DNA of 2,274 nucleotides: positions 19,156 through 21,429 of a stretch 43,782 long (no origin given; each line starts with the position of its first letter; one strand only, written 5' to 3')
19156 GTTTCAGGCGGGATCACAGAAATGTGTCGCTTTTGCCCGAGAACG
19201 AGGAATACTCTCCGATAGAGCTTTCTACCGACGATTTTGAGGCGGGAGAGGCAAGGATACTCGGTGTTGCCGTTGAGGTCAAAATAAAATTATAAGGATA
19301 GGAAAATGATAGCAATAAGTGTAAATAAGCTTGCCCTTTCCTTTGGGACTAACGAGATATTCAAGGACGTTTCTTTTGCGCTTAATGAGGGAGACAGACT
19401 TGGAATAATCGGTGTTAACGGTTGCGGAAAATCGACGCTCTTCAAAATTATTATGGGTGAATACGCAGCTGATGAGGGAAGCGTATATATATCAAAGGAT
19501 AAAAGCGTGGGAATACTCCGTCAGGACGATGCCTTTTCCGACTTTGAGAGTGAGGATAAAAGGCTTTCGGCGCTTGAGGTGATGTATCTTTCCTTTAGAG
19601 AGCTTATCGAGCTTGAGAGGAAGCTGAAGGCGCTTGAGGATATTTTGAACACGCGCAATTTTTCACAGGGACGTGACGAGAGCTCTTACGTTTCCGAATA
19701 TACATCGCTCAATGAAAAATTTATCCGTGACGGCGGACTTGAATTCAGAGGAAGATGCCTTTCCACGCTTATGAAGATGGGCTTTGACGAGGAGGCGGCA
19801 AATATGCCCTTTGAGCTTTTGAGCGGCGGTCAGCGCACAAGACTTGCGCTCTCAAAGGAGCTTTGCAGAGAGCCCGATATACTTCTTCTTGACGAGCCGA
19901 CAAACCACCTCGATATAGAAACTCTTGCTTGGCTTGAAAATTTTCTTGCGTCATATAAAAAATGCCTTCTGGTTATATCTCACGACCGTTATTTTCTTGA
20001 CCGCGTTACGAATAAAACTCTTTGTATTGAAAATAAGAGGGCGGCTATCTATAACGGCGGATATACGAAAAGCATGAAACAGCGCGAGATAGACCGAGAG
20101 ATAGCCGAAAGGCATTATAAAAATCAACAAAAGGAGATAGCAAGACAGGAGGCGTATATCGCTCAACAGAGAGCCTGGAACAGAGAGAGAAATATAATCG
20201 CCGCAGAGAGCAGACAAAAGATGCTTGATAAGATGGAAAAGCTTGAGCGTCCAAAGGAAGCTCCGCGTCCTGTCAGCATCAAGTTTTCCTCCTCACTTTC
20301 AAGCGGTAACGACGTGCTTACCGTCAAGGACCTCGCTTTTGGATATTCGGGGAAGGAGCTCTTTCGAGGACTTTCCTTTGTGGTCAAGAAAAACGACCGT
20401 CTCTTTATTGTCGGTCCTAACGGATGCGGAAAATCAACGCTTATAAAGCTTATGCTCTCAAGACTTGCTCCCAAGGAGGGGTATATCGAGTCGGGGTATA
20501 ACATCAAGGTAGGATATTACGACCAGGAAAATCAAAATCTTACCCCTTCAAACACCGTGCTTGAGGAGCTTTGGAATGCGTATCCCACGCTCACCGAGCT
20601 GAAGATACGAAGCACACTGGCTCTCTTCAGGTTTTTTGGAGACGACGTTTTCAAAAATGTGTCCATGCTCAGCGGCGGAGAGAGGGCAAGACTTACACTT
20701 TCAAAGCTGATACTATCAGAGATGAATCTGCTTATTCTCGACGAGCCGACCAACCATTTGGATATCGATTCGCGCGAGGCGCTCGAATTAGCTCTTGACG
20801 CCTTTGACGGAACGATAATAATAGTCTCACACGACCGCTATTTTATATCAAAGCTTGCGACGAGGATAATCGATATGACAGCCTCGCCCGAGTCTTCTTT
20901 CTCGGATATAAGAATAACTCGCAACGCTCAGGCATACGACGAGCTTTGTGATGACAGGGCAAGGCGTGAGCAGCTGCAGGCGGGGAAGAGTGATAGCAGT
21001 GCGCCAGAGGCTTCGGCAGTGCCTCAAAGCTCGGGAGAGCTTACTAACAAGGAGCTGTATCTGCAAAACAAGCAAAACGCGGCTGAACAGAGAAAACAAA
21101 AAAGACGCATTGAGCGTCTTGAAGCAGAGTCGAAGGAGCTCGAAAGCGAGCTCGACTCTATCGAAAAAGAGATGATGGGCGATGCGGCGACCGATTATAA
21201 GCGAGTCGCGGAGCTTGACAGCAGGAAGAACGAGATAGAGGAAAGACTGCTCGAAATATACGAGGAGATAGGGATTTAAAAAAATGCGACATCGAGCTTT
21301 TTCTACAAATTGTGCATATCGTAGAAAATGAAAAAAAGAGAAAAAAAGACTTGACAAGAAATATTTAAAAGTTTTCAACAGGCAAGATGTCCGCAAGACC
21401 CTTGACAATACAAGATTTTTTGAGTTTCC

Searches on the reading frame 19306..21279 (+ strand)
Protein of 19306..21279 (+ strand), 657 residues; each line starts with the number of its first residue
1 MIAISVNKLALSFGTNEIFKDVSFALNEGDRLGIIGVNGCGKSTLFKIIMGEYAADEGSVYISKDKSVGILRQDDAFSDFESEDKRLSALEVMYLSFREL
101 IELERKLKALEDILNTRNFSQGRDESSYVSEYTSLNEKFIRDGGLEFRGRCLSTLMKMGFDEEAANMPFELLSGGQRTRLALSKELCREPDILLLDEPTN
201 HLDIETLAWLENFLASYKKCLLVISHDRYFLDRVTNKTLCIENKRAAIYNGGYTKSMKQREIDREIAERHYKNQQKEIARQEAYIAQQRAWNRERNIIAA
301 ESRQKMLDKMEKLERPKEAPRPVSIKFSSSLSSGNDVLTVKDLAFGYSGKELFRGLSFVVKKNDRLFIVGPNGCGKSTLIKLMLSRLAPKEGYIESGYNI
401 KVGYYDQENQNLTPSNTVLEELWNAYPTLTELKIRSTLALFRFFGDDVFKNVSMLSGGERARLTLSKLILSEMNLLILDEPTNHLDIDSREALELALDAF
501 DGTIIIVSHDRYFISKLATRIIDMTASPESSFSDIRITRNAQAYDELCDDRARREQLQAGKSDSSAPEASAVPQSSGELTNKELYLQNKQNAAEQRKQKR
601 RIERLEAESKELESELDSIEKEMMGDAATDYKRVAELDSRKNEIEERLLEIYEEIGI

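Call 3: search_protein_families(library=pfam, proteins=[window:19306-21279:+], max_evalue=0.1)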
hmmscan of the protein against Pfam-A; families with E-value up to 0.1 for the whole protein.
window:19306-21279:+ (657 aa): 38 families (the best 25 are shown)
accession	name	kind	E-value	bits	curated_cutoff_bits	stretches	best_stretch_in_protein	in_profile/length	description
PF00005.33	ABC_tran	-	3.5e-51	173.9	25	2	19-200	1-137/137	ABC transporter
PF12848.13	ABC_tran_Xtn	-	5.6e-18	65.3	25.9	1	241-319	3-79/85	ABC transporter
PF13304.12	AAA_21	-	6.9e-12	46.5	27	3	59-214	143-280/304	AAA domain, putative AbiEii toxin, Type IV TA system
PF02463.25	SMC_N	-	2.8e-11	43.7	40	1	33-239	28-209/220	RecF/RecN/SMC N terminal domain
PF13555.12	AAA_29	-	2.8e-07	30.6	27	1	353-384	12-43/61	P-loop containing region of AAA domain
PF13173.12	AAA_14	-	3.2e-07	30.8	27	0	33-68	6-41/129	AAA domain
PF03215.21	Rad17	-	7.6e-07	29.7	23.8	1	362-405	44-87/186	Rad17 P-loop domain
PF20720.3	nSTAND3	-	1.1e-06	28.9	27.2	2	15-62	3-51/155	Novel STAND NTPase 3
PF01637.24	ATPase_2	-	1.9e-06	28.3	33.2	1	363-413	20-68/225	ATPase domain predominantly from Archaea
PF13476.12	AAA_23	-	2.8e-06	28.5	27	1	367-381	23-37/201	AAA domain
PF13401.12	AAA_22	-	4.7e-06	27.4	27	1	366-498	8-106/130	AAA domain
PF00910.28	RNA_helicase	-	1.4e-05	25.9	21.5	1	367-392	2-27/105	RNA helicase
PF16326.10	ABC_tran_CTD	-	1.5e-05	25.6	32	1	595-654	3-63/69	ABC transporter C-terminal domain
PF13191.12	AAA_16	-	2e-05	25.6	32.6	1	366-498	27-157/167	AAA ATPase domain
PF24883.2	NPHP3_N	-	4.1e-05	24.3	24.8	1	363-421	22-74/164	Nephrocystin 3, N-terminal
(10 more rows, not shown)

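Call 21: search_protein_families(library=ncbifam, proteins=[window:19306-21279:+], max_evalue=0.1)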
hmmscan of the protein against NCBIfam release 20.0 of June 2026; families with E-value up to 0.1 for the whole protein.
window:19306-21279:+ (657 aa): 211 families (the best 25 are shown)
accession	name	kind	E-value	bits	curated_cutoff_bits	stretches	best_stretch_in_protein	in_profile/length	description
NF000355.4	ribo_prot_ABC_F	equivalog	2.1e-136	455.7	380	1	3-523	2-498/499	ribosomal protection-like ABC-F family protein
NF000514.1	ABCF_OptrA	exception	2.8e-107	359.7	1450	1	10-522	27-530/655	ABC-F type ribosomal protection protein OptrA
NF011646.0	PRK15064.1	equivalog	3.4e-107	359.1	762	1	4-528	2-512/530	ABC-F family ATPase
NF050005.1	ABC_ATPase_Uup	equivalog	7.6e-107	358.1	900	1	2-624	2-596/636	ATP-binding cassette ATPase Uup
TIGR03719.1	ABC_ABC_ChvD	subfamily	4.2e-105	352.4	806.75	1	14-533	15-522/552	energy-dependent translational throttle protein EttA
NF008775.0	PRK11819.1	equivalog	1.4e-104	350.7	599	1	14-534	17-525/556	energy-dependent translational throttle protein EttA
NF008358.0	PRK11147.1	equivalog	4e-98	329.3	936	1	1-624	1-592/635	ABC transporter ATP-binding protein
NF007921.0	PRK10636.1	equivalog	2e-95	320.4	917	1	8-639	6-602/638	ABC transporter ATP-binding protein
NF000170.2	ABCF_Vga_all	exception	1.8e-91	307.2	725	3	269-526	201-455/521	Vga family ABC-F type ribosomal protection protein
NF000169.2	ABCF_Sal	exception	6.6e-91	305.6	725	2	130-520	90-497/542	Sal family ABC-F type ribosomal protection protein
NF043038.1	ABCF_CplR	exception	1.3e-88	298.1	780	3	287-527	239-472/544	ABC-F type ribosomal protection protein CplR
NF000171.1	ABCF_producer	exception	2.4e-83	280.4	800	1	12-525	12-535/541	TlrC/CarA/OleB/SrmB family ABC-F type ribosomal protection protein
NF000168.2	ABCF_Msr_all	exception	1.5e-77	261.3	680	4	299-522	258-476/487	Msr family ABC-F type ribosomal protection protein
NF000167.2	ABCF_Lsa_all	exception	4.1e-67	227.2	750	4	155-296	101-241/492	Lsa family ABC-F type ribosomal protection protein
NF000166.1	ABCF_CarA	exception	2e-66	224.3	1050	1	18-519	20-540/556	ABC-F type ribosomal protection protein Car(A)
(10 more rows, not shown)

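Call 22: search_protein_families(library=padloc, proteins=[window:19306-21279:+], max_evalue=0.01)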
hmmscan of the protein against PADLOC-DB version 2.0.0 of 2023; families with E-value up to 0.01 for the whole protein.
window:19306-21279:+ (657 aa): 34 families (the best 25 are shown)
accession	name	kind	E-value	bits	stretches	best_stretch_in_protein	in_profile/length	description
PDLC04135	mad3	-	3.5e-52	176.2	4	420-560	224-372/374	mads_3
PDLC04140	mad8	-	8.2e-18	63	2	16-228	14-234/314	mads_8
PDLC02980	AriA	-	2.1e-14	52.2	3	118-232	166-304/304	-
PDLC02914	ATPase-Toprim_I-B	-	3.8e-12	44.1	1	424-490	154-220/443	-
PDLC04164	AriA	-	3.8e-11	41.1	1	22-214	20-217/253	-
PDLC00102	GajA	-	8.4e-11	39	1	166-245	261-345/532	AAA ATPase domain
PDLC00098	GajA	-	5.1e-08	30.1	1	161-241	257-342/534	AAA ATPase domain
PDLC02335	AbiLi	-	7e-08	29.9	1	32-245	79-254/326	AbiLi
PDLC00075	GajA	-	1.5e-07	28.4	1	446-518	240-314/536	AAA ATPase domain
PDLC00290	PtuA1|PtuA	-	4.4e-07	27.6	0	368-388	28-48/414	AAA ATPase domain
PDLC03878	NsnB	-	4.5e-07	28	0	368-387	26-45/345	-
PDLC04182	HEC-01A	-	6.5e-07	26.7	0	190-261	306-377/406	-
PDLC04180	HEC-01A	-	2.3e-06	25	1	361-382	20-41/382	-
PDLC04242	PDC-M01A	-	4.3e-06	23.2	0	450-516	399-472/566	-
PDLC00279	PtuA1|PtuA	-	6.8e-06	23.4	0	364-391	26-54/416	AAA ATPase domain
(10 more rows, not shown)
